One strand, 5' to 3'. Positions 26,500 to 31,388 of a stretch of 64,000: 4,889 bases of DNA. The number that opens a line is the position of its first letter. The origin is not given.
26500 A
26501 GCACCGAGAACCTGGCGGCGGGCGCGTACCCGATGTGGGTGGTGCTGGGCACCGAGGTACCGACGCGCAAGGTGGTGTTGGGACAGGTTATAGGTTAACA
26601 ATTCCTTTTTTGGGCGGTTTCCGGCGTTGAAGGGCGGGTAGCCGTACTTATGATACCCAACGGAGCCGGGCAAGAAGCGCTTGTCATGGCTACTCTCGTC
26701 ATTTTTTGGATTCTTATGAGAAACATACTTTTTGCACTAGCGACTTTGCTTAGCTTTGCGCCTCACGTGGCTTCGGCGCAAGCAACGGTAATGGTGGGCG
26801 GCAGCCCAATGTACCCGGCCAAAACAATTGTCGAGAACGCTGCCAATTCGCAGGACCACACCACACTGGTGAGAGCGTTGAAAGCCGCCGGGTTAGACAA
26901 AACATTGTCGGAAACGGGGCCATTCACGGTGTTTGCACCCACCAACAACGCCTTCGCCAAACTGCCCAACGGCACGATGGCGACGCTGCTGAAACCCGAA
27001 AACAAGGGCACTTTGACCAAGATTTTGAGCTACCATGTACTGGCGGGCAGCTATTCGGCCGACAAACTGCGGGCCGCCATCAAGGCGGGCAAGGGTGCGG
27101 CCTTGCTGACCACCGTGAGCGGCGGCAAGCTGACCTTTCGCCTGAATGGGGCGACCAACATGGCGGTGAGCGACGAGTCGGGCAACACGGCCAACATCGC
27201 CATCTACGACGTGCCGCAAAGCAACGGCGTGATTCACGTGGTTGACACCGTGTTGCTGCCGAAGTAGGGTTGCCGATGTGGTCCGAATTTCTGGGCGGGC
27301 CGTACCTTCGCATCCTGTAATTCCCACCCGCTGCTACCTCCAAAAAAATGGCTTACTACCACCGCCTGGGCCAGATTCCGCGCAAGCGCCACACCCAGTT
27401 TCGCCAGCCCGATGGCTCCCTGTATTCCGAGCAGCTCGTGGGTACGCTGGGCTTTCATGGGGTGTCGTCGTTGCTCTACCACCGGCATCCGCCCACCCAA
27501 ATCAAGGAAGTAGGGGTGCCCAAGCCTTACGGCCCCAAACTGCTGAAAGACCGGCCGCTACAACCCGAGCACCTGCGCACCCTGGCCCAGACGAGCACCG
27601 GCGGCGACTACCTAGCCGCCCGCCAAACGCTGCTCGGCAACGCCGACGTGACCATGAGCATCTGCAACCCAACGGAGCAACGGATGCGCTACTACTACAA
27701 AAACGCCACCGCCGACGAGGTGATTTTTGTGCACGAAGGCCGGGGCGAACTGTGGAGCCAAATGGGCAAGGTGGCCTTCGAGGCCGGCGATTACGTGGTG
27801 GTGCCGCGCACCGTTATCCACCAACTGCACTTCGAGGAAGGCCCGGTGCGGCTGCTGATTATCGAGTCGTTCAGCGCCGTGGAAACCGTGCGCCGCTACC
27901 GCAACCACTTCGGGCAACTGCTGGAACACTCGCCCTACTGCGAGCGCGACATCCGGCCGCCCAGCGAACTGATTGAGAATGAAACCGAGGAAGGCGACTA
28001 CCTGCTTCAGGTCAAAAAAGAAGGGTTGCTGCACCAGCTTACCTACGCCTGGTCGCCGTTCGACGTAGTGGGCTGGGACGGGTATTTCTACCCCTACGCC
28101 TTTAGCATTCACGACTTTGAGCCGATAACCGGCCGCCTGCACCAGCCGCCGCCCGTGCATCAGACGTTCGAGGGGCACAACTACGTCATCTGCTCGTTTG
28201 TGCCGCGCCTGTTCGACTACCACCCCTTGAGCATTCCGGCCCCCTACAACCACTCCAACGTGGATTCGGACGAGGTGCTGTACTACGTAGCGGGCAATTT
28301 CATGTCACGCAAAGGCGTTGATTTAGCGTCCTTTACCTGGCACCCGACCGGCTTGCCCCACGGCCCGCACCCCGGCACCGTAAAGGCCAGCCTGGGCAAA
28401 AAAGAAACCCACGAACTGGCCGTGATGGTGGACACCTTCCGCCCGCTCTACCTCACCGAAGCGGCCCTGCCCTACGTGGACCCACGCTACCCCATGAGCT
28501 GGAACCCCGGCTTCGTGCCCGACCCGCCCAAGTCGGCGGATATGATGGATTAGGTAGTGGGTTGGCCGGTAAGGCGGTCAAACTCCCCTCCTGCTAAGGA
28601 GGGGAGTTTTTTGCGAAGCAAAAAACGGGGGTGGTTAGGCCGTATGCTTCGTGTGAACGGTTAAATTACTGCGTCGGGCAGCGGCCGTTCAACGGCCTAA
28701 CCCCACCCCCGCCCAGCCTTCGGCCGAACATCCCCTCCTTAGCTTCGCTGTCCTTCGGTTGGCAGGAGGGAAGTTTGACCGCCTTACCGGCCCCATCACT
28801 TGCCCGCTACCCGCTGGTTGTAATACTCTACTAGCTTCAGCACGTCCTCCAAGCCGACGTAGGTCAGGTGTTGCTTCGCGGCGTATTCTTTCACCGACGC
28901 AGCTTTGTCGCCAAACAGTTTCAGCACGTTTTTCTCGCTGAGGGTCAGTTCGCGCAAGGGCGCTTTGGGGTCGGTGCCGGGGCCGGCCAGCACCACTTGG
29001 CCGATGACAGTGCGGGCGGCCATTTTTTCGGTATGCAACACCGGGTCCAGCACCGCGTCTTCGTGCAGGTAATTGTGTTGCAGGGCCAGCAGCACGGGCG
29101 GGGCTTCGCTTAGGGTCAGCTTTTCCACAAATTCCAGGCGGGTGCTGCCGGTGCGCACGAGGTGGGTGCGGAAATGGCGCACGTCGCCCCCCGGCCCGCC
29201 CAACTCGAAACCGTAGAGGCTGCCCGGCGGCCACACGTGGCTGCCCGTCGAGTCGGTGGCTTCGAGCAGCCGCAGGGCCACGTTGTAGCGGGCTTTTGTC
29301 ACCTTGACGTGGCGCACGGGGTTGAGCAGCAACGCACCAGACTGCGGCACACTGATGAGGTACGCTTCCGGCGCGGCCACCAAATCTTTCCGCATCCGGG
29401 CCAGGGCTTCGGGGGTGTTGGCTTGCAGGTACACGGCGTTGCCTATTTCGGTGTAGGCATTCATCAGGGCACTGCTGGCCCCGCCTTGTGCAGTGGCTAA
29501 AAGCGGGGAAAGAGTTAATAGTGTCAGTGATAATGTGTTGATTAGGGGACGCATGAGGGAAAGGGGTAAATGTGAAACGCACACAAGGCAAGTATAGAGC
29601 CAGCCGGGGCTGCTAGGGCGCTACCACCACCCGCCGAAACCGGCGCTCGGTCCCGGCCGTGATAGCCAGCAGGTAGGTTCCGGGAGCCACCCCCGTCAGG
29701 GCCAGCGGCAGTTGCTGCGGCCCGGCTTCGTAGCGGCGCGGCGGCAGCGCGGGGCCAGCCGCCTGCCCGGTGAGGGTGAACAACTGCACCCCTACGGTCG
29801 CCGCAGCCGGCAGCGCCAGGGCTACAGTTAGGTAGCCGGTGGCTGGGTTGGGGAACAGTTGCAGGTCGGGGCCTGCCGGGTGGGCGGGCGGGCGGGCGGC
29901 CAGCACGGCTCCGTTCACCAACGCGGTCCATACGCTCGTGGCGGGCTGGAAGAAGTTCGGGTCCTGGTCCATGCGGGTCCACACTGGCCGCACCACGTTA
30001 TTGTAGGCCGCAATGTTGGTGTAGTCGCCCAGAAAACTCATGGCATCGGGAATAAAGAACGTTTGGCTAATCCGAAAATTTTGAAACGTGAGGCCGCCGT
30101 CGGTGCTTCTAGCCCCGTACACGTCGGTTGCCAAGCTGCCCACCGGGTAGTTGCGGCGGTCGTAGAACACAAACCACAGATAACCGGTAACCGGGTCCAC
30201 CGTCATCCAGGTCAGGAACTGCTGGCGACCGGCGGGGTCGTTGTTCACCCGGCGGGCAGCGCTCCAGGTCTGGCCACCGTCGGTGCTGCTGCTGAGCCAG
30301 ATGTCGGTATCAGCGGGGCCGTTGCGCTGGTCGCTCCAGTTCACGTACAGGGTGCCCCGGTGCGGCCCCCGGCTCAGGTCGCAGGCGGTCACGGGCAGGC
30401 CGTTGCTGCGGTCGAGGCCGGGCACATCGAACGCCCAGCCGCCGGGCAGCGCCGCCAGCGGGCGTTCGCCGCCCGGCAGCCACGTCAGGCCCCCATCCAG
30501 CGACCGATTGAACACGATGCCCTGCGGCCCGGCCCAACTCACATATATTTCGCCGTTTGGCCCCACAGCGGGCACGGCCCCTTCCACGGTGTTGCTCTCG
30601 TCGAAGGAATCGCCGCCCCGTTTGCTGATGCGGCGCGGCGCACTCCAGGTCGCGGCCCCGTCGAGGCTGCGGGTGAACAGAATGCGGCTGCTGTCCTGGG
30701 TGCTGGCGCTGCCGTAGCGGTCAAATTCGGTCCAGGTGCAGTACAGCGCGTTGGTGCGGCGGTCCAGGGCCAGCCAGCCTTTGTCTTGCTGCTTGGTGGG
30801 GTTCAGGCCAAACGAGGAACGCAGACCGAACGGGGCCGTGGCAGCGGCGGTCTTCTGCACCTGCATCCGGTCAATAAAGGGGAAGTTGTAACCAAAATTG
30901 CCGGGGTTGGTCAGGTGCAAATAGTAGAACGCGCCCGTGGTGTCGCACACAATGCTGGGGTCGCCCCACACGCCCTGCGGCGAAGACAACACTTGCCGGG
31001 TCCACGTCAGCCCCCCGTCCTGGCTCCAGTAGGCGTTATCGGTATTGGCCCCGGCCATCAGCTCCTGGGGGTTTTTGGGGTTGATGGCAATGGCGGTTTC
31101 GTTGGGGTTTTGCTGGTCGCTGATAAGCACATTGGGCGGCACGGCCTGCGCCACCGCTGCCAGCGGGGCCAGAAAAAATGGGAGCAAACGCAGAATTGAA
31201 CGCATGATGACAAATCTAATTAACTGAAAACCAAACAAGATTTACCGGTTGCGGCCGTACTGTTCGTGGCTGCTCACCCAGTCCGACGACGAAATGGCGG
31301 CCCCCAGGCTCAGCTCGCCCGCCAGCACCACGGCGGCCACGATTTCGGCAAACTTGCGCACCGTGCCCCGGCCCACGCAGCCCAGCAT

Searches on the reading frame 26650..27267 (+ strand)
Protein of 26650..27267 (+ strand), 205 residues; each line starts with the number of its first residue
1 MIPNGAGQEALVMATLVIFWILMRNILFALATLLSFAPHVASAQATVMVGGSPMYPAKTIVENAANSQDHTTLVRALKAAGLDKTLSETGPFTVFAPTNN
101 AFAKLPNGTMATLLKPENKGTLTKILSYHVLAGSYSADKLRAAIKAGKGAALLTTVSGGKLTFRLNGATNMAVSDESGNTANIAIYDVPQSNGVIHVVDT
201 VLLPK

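Call 101: search_protein_families(library=pfam, proteins=[window:26650-27267:+], max_evalue=0.0001)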
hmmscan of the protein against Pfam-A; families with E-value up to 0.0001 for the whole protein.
window:26650-27267:+ (205 aa): 1 family
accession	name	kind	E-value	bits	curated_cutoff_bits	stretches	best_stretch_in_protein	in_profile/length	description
PF02469.27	Fasciclin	-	1.1e-32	113.2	22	1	69-204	2-123/123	Fasciclin domain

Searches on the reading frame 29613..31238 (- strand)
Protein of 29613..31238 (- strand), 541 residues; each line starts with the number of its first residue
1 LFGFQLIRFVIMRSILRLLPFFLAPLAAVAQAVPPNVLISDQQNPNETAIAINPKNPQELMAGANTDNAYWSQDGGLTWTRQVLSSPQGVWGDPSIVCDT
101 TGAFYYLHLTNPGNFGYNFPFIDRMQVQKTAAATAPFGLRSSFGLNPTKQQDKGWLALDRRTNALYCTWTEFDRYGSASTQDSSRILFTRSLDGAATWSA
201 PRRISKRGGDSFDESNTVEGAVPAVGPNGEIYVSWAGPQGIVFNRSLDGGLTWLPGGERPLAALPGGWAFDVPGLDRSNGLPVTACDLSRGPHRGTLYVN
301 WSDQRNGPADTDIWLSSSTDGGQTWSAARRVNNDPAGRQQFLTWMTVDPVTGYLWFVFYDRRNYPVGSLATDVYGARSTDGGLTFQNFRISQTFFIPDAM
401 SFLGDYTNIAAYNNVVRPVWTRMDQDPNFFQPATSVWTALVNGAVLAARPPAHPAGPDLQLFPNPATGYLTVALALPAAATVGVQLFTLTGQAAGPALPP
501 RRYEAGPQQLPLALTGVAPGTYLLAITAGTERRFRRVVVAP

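Call 101: search_protein_families(library=pfam, proteins=[window:29613-31238:-], max_evalue=0.0001)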
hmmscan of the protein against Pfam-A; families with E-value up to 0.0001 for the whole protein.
window:29613-31238:- (541 aa): 3 families
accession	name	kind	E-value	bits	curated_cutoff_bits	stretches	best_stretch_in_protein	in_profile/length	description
PF13088.12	BNR_2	-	3e-09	37.1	31.4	1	295-387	1-96/277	BNR repeat-like domain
PF02012.26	BNR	-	2.4e-05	24.1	27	0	318-326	3-11/12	BNR/Asp-box repeat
PF18962.6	Por_Secre_tail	-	7.3e-05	23.4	27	0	461-539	1-75/75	Secretion system C-terminal sorting domain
